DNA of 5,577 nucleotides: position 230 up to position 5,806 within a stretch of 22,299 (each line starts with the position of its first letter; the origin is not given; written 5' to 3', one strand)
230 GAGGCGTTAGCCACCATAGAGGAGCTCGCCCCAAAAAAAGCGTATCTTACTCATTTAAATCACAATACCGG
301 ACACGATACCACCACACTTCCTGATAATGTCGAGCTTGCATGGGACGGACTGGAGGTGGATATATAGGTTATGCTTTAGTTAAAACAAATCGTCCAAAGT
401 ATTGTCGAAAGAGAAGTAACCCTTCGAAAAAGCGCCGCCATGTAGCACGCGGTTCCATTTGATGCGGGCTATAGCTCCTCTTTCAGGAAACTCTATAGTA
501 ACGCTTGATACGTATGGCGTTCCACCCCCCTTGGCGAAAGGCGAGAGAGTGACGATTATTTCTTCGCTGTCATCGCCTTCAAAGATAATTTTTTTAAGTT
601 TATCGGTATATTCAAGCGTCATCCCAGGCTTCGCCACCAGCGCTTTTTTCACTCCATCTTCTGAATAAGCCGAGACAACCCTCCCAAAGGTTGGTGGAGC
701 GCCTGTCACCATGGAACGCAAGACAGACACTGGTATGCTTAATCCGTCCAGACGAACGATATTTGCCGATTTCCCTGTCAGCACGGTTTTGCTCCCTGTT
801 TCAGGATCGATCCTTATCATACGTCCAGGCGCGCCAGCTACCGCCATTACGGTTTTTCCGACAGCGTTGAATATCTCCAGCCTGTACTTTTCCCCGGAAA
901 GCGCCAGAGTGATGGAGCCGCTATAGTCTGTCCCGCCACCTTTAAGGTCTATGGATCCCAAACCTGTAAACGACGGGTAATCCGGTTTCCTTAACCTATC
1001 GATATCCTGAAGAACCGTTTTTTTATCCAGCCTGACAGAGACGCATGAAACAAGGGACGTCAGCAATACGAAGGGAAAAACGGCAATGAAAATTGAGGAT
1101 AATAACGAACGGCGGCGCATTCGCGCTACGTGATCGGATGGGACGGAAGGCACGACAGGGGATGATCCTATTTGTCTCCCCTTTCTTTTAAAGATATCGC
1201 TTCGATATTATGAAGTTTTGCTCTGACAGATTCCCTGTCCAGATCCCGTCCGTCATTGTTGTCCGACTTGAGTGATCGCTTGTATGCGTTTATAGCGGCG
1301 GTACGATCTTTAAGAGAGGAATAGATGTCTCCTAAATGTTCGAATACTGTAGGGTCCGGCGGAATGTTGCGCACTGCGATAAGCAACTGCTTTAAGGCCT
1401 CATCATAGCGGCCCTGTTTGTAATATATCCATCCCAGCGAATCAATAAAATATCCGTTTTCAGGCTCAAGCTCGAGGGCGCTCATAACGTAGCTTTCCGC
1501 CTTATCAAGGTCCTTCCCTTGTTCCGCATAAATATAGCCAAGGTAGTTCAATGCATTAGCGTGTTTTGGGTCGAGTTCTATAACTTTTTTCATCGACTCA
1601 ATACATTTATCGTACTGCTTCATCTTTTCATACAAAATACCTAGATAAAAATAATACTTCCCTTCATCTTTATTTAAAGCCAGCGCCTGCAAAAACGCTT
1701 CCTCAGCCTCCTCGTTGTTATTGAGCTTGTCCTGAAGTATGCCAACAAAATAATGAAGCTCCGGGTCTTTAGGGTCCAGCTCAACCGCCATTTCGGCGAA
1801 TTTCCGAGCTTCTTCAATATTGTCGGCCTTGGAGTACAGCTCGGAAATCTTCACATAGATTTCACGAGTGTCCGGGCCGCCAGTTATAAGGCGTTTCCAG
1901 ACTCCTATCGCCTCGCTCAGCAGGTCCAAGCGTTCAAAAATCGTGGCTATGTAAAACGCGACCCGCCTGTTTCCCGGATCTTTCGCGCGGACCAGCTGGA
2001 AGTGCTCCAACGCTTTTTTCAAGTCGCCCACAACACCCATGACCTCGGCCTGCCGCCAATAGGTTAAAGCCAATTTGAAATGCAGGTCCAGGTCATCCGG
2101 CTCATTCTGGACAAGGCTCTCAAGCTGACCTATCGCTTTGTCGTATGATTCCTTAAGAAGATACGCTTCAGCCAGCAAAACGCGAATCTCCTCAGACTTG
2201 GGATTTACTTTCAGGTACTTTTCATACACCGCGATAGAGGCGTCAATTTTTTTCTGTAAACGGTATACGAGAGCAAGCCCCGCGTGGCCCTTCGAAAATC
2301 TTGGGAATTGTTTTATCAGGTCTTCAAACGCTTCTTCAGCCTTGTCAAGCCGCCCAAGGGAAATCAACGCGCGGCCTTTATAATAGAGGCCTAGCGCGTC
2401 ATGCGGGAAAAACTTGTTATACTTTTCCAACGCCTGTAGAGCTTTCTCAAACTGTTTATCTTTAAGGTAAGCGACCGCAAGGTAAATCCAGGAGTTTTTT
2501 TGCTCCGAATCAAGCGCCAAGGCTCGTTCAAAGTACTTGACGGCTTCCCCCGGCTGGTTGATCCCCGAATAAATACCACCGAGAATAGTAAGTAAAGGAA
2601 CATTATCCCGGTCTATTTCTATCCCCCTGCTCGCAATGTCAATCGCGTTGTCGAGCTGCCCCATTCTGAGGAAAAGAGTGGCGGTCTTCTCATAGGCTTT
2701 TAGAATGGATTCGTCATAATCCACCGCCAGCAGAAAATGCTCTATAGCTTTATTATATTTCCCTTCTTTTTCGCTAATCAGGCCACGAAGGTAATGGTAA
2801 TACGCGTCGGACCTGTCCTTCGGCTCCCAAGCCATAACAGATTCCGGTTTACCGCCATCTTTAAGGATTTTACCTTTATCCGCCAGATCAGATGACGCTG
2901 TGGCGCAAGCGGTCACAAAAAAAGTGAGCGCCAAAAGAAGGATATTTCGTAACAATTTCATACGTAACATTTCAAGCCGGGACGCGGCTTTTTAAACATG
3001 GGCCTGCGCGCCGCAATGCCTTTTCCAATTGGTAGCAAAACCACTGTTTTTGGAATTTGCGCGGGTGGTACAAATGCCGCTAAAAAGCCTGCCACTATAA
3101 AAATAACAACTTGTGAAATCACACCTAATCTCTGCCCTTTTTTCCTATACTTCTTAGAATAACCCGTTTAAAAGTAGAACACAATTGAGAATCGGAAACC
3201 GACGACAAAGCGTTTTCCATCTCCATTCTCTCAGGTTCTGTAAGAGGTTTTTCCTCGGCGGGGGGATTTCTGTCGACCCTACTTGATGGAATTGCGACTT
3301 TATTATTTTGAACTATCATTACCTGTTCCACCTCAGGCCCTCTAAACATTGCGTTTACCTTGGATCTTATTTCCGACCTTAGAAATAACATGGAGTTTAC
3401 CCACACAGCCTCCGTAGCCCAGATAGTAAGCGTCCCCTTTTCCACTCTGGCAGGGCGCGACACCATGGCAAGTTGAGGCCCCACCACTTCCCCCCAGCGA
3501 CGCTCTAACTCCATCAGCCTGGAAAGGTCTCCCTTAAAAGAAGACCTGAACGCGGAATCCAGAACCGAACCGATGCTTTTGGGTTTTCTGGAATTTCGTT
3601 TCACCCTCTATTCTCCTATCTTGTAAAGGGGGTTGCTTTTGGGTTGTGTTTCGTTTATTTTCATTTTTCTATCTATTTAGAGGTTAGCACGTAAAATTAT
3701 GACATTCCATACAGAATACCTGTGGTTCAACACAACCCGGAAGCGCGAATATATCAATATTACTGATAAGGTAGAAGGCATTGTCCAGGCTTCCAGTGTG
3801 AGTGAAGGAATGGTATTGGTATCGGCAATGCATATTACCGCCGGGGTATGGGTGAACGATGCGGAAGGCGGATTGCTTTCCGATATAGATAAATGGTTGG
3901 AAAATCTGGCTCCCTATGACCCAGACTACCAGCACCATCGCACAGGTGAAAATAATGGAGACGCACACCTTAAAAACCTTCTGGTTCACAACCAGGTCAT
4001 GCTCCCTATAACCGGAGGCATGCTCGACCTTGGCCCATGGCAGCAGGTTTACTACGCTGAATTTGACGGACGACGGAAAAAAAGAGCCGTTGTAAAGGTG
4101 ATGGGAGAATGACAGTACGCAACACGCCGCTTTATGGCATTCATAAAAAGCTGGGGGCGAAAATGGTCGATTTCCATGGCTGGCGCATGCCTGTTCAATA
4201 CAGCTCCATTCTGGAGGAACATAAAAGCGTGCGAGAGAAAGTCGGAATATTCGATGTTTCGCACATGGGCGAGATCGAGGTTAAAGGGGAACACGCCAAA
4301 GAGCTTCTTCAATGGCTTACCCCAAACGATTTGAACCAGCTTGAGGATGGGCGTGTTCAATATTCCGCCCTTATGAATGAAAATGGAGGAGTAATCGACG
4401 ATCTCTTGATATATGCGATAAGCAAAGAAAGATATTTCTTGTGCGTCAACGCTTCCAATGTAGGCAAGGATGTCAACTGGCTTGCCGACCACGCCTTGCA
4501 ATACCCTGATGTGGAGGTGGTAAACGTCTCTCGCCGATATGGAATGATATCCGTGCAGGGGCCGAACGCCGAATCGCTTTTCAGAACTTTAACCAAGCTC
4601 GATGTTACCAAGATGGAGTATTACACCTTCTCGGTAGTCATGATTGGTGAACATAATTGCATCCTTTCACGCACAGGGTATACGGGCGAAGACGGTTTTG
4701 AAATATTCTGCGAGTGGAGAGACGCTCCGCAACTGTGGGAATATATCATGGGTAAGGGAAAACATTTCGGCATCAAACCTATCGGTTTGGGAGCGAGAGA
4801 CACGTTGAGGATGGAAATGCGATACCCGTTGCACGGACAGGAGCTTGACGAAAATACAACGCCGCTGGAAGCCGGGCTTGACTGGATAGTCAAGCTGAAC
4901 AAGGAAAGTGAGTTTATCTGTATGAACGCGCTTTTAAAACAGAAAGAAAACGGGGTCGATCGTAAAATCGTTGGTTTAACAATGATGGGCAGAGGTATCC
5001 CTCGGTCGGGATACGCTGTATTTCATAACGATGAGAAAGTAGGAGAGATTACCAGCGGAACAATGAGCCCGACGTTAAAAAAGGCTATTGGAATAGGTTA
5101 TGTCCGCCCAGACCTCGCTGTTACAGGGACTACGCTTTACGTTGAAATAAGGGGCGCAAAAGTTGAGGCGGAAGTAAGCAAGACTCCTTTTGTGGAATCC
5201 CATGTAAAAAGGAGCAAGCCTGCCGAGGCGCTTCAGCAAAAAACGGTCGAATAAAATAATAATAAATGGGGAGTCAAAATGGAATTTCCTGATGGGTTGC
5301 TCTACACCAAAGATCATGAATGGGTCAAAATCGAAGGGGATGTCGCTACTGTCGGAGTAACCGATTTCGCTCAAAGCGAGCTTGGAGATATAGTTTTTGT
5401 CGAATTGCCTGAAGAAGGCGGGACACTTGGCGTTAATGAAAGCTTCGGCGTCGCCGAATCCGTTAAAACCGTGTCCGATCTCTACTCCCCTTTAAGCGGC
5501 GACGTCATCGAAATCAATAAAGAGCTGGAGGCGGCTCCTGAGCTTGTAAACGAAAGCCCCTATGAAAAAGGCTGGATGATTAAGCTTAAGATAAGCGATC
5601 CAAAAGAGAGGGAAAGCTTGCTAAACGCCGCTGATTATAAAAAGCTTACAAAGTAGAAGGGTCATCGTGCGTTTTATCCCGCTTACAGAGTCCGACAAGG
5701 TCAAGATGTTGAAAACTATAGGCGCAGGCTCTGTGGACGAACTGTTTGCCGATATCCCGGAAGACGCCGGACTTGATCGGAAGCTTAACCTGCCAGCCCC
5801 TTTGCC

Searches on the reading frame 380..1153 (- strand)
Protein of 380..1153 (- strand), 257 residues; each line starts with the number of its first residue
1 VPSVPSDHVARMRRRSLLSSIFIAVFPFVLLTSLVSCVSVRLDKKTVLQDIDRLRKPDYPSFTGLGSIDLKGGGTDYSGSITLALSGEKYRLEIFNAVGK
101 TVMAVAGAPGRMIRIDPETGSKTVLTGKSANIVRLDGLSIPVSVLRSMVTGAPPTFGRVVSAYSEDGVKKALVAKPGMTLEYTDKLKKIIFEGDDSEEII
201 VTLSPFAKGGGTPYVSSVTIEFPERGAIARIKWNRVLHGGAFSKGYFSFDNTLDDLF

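Call 19: search_protein_families(library=pfam, proteins=[window:380-1153:-], max_evalue=0.0001)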
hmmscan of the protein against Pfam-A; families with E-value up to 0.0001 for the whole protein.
window:380-1153:- (257 aa): 1 family
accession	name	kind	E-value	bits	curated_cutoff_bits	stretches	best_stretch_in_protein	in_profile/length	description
PF03550.21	LolB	-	8e-07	29.7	23.7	1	66-183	7-121/151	Outer membrane lipoprotein LolB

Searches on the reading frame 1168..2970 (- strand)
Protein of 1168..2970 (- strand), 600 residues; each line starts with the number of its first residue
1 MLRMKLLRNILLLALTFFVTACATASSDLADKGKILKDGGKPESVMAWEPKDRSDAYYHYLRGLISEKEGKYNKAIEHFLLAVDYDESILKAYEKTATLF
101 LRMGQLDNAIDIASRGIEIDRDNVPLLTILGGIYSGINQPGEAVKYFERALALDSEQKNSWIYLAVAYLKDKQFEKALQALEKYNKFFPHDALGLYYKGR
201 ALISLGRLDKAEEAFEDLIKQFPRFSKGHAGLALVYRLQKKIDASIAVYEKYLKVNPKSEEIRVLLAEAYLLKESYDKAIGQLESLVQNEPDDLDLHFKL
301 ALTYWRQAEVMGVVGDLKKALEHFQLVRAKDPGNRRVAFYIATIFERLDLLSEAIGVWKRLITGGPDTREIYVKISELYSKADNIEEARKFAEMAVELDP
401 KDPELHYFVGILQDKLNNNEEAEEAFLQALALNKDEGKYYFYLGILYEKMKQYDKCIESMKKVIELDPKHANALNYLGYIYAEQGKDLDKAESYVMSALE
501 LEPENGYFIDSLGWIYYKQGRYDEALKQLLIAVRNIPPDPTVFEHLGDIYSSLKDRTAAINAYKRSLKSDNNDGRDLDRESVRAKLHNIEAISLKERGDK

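Call 19: search_protein_families(library=pfam, proteins=[window:1168-2970:-], max_evalue=0.0001)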
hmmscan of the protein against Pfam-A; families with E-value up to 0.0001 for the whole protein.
window:1168-2970:- (600 aa): 36 families (the best 25 are shown)
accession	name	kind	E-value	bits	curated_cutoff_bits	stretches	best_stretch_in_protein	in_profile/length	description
PF07719.23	TPR_2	-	4e-65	211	27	1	438-470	2-34/34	Tetratricopeptide repeat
PF00515.34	TPR_1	-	3e-53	176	27.8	1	438-470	2-34/34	Tetratricopeptide repeat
PF13181.12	TPR_8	-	7.5e-50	163.3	25.7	1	438-470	2-34/34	Tetratricopeptide repeat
PF13428.12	TPR_14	-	3.4e-48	157.5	23.5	0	262-301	3-42/44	Tetratricopeptide repeat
PF13432.12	TPR_16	-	1.9e-47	159.7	32.7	2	198-256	3-61/65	Tetratricopeptide repeat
PF13431.12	TPR_17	-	1.3e-46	153.4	24.4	1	461-491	3-32/34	Tetratricopeptide repeat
PF14559.12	TPR_19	-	5.6e-43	145.6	25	2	239-296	4-61/68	Tetratricopeptide repeat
PF13424.12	TPR_12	-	1.3e-36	125.1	30.1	1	442-501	8-74/77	Tetratricopeptide repeat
PF13414.12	TPR_11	-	1.3e-34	118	26.8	1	451-485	8-42/42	TPR repeat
PF13174.12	TPR_6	-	7e-33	111.5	26.3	0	195-223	3-31/33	Tetratricopeptide repeat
PF12895.13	ANAPC3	-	1.7e-26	92.7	27.2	2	142-217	7-81/82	Anaphase-promoting complex, cyclosome, subunit 3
PF13176.12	TPR_7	-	3.1e-25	86.5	27.9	0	127-155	2-30/36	Tetratricopeptide repeat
PF23914.1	TPR_CcmH_CycH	-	1.2e-23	84.1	42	1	442-539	55-154/158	Cytochrome c-type biogenesis protein H TPR domain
PF13371.12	TPR_9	-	6.7e-22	77.7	35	0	167-223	4-60/73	Tetratricopeptide repeat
PF12569.14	NatA_aux_su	-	4.8e-18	65.8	33.3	1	161-262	7-109/515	N-terminal acetyltransferase A, auxiliary subunit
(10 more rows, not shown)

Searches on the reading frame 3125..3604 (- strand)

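Call 19: search_protein_families(library=pfam, proteins=[window:3125-3604:-], max_evalue=0.0001)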
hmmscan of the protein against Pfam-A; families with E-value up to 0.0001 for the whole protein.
window:3125-3604:- (159 aa): 1 family
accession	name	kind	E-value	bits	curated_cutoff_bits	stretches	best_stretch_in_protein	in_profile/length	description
PF05258.17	DciA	-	7.8e-14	52.1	24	1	11-95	2-87/89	Dna[CI] antecedent, DciA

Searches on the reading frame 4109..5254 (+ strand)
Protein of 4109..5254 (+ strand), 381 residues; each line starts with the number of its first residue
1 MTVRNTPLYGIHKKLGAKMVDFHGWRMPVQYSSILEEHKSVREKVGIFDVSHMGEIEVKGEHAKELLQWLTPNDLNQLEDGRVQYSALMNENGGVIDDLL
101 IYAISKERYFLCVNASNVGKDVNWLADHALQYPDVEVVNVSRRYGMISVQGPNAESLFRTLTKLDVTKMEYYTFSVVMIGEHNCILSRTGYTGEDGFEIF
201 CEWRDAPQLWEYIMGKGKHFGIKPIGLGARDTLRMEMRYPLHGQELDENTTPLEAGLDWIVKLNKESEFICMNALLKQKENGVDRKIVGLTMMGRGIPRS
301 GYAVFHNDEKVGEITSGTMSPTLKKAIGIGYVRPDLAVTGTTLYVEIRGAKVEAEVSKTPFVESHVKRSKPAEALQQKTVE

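Call 19: search_protein_families(library=pfam, proteins=[window:4109-5254:+], max_evalue=0.0001)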
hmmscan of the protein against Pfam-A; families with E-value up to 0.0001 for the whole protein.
window:4109-5254:+ (381 aa): 2 families
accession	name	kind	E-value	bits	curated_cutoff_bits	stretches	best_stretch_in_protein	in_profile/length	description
PF01571.26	GCV_T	-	5.7e-98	327.7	25.6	1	8-259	1-254/255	Aminomethyltransferase folate-binding domain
PF08669.17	GCV_T_C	-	6.7e-26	90.4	25.9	1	285-362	1-79/80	Glycine cleavage T-protein C-terminal barrel domain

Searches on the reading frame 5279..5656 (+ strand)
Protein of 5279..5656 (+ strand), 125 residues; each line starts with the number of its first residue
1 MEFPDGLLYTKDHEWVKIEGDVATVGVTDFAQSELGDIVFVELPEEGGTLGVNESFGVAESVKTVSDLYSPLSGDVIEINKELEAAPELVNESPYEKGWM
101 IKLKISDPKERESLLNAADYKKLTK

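Call 19: search_protein_families(library=pfam, proteins=[window:5279-5656:+], max_evalue=0.0001)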
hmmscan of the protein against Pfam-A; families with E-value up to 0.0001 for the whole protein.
window:5279-5656:+ (125 aa): 1 family
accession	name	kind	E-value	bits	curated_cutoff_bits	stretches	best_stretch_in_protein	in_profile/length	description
PF01597.25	GCV_H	-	3.9e-47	159.6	22.2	1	7-125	1-120/122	Glycine cleavage H-protein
